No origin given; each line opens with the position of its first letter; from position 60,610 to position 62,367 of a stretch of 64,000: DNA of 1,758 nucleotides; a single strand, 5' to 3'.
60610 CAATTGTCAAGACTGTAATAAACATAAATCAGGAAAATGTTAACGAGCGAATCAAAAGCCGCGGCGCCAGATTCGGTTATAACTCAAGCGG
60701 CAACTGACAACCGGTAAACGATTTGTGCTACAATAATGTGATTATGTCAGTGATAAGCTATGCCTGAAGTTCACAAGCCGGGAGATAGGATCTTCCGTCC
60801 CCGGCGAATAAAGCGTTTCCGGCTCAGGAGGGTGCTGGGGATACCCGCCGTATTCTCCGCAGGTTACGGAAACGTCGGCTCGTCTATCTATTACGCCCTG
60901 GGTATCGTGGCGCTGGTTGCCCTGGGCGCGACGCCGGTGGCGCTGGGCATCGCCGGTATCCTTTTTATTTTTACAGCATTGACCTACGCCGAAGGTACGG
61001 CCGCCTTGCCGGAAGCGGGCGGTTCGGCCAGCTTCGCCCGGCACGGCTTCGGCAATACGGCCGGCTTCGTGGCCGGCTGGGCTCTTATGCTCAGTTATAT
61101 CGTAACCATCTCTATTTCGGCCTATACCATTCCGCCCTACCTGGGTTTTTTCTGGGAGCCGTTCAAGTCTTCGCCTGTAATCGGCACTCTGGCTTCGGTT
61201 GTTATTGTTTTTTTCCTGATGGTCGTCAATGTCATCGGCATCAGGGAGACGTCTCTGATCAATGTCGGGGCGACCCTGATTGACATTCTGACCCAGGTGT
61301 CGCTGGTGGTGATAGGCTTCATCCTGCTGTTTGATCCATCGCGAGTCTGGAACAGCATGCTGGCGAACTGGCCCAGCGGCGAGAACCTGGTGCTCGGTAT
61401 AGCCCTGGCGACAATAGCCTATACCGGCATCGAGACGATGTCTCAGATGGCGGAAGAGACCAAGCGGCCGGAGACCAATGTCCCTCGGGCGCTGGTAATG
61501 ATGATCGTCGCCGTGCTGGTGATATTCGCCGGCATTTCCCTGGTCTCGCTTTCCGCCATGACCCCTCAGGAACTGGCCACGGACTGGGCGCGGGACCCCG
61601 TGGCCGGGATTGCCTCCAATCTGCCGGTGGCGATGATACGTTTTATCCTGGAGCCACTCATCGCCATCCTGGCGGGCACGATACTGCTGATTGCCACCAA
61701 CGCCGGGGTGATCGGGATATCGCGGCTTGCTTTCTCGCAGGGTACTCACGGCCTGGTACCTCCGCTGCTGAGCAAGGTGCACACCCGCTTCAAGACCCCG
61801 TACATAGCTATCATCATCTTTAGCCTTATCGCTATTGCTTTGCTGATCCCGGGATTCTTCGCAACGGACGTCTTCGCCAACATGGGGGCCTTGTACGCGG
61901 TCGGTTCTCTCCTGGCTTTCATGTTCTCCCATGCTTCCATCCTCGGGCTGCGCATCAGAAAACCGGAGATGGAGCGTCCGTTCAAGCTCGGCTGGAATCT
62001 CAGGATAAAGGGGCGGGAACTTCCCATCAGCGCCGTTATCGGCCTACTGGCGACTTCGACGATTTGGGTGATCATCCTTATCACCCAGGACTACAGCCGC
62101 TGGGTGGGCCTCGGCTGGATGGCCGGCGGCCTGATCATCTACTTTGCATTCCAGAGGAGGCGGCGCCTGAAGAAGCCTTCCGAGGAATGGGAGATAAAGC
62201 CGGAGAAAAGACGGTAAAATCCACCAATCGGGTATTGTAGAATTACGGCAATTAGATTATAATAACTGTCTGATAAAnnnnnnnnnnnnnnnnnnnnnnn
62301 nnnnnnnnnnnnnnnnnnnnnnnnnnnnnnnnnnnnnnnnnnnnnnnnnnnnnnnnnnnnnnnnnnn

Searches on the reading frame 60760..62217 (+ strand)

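Call 83: search_protein_families(library=pfam, proteins=[window:60760-62217:+], max_evalue=0.00001)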
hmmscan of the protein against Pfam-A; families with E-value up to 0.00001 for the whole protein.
window:60760-62217:+ (485 aa): 2 families
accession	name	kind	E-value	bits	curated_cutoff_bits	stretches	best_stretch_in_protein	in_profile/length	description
PF13520.12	AA_permease_2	-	6.6e-41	141.1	27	1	30-442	5-408/427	Amino acid permease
PF00324.27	AA_permease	-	3.1e-33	115.6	24.6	1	50-442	23-423/470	Amino acid permease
